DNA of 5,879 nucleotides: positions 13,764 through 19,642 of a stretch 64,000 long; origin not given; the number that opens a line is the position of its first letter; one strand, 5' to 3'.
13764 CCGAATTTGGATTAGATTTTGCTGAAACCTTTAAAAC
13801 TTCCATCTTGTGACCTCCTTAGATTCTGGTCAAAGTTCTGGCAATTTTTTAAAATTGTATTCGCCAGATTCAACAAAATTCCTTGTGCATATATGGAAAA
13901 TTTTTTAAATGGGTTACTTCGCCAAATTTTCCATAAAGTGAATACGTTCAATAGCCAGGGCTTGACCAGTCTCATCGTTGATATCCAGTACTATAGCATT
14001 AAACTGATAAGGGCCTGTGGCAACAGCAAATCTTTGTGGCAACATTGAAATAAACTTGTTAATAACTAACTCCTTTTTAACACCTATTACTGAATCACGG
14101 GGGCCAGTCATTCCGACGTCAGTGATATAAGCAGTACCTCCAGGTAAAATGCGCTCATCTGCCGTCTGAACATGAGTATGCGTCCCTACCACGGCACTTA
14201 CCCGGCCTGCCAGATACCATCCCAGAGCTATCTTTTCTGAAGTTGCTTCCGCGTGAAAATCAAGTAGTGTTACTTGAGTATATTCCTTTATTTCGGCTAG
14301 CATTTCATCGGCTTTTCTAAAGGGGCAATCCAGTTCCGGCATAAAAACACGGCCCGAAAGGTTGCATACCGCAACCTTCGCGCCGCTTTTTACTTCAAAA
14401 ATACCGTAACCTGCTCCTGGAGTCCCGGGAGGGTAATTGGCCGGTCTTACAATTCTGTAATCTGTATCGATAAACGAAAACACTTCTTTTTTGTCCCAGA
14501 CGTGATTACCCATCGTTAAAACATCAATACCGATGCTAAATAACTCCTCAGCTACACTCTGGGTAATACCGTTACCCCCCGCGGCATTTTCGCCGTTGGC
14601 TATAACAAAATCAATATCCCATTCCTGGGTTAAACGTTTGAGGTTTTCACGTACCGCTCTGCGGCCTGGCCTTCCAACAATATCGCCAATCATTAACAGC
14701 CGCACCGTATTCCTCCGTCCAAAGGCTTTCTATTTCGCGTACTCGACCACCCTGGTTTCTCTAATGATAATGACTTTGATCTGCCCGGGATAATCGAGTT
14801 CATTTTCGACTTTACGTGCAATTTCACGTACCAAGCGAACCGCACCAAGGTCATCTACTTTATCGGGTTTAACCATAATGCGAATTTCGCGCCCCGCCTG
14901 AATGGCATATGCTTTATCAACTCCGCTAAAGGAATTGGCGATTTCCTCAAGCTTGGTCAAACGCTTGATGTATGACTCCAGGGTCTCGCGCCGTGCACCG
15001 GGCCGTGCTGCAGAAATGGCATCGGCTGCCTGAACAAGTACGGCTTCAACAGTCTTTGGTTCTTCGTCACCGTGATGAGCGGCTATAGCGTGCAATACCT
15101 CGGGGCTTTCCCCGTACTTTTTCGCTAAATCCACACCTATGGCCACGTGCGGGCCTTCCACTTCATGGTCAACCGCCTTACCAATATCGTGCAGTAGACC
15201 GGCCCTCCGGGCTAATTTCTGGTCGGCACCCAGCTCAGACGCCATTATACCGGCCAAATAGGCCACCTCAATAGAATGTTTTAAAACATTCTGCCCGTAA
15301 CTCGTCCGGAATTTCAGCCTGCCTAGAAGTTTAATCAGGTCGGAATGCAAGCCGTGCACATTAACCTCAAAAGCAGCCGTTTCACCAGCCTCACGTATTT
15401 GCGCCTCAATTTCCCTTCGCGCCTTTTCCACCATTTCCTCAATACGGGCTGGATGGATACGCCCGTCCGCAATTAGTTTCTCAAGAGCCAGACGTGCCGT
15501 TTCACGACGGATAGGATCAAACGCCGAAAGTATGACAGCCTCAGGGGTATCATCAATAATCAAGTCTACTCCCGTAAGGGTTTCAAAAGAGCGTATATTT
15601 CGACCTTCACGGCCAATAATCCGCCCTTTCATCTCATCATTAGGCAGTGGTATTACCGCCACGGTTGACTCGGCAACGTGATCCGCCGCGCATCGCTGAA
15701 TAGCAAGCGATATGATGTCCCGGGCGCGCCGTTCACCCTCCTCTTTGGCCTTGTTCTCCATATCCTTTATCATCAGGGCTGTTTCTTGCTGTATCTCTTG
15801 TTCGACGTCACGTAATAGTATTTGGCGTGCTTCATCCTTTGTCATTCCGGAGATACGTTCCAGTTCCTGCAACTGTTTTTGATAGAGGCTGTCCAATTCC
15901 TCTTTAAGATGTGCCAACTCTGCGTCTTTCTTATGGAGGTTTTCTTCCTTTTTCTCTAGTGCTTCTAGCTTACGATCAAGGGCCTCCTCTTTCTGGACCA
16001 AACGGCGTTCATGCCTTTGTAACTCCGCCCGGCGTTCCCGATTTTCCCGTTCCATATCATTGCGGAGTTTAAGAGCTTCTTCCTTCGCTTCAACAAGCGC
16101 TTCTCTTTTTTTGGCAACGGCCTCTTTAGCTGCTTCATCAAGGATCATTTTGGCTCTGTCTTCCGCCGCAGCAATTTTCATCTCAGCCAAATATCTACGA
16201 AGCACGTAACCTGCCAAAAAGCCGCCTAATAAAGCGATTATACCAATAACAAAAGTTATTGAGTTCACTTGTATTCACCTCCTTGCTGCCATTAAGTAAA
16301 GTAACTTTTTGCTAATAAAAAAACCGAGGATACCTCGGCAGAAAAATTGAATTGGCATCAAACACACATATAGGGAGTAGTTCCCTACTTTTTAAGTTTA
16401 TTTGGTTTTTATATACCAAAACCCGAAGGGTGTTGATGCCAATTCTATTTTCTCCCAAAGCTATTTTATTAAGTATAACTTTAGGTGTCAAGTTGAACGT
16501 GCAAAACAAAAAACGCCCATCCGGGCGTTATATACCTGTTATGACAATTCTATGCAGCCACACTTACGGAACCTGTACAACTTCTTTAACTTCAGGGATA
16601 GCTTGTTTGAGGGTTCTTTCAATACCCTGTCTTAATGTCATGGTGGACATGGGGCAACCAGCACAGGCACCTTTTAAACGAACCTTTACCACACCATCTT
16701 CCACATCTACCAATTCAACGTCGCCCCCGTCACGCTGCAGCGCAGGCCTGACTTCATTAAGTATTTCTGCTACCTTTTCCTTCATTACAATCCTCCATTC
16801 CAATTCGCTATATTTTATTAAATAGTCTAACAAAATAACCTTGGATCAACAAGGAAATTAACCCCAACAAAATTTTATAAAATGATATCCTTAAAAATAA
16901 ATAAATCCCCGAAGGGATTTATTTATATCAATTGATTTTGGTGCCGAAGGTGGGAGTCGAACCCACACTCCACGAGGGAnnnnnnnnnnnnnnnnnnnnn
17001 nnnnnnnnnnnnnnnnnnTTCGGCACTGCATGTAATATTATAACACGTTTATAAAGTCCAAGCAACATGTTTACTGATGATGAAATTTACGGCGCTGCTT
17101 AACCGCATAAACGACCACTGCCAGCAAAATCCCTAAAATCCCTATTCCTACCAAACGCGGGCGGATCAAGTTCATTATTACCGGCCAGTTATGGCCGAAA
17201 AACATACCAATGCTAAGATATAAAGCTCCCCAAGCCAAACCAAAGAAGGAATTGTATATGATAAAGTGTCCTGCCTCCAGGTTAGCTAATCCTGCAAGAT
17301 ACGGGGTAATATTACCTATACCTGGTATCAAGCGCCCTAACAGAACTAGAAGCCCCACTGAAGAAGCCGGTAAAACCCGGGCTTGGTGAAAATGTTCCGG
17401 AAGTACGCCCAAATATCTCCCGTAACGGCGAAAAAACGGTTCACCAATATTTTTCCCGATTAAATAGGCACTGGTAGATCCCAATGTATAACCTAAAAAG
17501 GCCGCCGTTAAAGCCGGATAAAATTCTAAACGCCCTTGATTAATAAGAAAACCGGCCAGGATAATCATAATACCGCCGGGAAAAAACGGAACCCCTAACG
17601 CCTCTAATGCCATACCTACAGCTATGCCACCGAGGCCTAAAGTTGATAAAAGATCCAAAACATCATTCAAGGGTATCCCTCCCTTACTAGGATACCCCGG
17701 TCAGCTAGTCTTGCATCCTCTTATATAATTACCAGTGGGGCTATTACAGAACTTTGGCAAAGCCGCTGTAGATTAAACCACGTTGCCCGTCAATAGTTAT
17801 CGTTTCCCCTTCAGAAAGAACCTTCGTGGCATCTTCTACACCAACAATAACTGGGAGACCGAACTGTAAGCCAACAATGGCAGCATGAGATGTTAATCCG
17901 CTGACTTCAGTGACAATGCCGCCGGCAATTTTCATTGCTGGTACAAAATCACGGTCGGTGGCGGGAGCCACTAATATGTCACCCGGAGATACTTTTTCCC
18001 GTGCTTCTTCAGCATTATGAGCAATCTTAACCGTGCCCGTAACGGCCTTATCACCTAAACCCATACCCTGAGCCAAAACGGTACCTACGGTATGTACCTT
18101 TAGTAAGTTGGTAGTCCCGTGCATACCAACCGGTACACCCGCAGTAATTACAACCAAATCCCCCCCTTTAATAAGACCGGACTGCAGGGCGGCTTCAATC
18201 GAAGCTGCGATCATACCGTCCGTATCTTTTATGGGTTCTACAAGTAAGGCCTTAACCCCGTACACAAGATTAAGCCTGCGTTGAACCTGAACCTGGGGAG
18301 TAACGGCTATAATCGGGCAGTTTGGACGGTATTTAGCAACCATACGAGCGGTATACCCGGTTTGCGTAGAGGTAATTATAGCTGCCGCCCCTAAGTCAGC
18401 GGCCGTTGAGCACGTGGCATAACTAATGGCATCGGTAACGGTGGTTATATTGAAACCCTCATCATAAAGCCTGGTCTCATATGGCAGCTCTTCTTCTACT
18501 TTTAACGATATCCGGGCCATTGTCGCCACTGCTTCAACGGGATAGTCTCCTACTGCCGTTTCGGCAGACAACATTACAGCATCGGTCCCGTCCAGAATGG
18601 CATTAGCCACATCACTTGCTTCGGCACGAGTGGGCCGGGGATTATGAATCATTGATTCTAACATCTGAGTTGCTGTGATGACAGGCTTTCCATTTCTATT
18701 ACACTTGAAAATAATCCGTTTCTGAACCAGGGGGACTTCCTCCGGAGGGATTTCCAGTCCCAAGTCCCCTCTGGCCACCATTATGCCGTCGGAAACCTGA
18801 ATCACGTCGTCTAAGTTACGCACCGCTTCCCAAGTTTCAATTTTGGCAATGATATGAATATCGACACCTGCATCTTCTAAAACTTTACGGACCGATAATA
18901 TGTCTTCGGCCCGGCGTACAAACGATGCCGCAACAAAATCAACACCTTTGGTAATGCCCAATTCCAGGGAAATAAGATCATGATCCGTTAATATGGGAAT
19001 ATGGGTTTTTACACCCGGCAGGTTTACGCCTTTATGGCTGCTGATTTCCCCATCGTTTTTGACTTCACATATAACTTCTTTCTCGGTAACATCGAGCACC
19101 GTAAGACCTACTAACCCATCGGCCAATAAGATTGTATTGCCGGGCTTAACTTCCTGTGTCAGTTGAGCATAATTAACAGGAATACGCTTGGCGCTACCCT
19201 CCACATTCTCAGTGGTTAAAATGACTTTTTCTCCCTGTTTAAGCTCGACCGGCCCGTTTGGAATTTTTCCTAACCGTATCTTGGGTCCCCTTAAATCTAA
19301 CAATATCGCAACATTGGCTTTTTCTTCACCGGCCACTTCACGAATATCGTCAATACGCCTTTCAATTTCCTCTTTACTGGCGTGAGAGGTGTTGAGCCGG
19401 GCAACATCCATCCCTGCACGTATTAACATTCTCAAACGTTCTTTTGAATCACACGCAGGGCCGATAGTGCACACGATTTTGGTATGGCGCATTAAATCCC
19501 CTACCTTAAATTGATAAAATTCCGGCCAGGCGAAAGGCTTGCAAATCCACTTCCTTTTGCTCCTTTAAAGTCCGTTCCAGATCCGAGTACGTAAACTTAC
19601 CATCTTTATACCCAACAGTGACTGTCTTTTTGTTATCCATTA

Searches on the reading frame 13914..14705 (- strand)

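Call 31: search_protein_families(library=pfam, proteins=[window:13914-14705:-])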
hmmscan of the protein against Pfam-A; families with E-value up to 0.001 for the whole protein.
window:13914-14705:- (263 aa): 2 families
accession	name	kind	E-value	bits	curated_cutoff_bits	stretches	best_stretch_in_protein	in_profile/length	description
PF13277.11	YmdB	-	1.2e-116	388.9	27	1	4-255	1-253/253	YmdB-like protein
PF00149.33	Metallophos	-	2.7e-10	41.4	21.5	1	1-179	1-190/191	Calcineurin-like phosphoesterase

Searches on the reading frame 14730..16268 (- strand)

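Call 31: search_protein_families(library=pfam, proteins=[window:14730-16268:-])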
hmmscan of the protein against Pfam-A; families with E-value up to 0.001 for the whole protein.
window:14730-16268:- (512 aa): 5 families
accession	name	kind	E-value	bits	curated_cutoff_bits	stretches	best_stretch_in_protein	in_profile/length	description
PF12072.13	RNase_Y_N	-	2.1e-66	223.6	32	1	5-197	2-201/201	RNase Y N-terminal region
PF01966.28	HD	-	5.8e-22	78.6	22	1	328-420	1-115/116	HD domain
PF00013.35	KH_1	-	5.6e-06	26.5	21.5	1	206-260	4-62/66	KH domain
PF08668.18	HDOD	-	8.6e-05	22.6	22.9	1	327-370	94-138/196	HDOD domain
PF13083.13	KH_KhpA-B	-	0.00076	19.8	32.1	0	211-232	37-58/73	KhpA/KhpB, KH domain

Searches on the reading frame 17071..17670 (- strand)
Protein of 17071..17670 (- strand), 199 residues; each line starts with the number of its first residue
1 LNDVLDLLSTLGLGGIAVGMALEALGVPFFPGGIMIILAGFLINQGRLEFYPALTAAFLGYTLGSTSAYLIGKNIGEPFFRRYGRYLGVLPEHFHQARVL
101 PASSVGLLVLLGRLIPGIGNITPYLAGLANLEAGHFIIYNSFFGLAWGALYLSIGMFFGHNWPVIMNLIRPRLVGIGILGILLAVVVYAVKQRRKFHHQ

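Call 31: search_protein_families(library=pfam, proteins=[window:17071-17670:-])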
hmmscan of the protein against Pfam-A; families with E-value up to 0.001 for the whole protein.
window:17071-17670:- (199 aa): 1 family
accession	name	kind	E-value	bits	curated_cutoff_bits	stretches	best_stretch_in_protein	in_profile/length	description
PF09335.16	VTT_dom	-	8.3e-13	49.3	33.9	1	30-156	1-122/123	VTT domain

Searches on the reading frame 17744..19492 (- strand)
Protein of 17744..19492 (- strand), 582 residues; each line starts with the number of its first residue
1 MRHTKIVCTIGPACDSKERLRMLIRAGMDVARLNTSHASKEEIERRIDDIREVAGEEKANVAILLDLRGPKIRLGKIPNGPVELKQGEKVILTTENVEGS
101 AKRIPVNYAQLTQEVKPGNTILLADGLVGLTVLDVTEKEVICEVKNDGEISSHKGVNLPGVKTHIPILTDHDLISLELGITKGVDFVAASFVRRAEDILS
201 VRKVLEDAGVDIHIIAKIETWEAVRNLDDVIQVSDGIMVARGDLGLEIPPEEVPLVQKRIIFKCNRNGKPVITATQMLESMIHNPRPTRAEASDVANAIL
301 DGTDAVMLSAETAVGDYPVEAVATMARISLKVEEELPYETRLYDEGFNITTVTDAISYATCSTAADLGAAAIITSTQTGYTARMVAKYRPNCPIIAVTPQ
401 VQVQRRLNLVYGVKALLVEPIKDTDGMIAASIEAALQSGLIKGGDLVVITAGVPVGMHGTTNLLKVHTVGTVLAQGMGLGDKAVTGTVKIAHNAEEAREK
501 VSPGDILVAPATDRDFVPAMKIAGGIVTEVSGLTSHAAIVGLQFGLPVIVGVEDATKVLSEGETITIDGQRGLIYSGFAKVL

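Call 31: search_protein_families(library=pfam, proteins=[window:17744-19492:-])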
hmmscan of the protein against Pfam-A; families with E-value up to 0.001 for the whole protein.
window:17744-19492:- (582 aa): 3 families
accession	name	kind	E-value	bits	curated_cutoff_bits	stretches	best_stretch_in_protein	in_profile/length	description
PF00224.27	PK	-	7.2e-129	430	30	1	1-322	1-328/328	Pyruvate kinase, barrel domain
PF02887.21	PK_C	-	8.7e-42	142.3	28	1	354-467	1-114/114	Pyruvate kinase, alpha/beta domain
PF00391.29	PEP-utilizers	-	1.9e-25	88.7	23.1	1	502-572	2-72/72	PEP-utilising enzyme, mobile domain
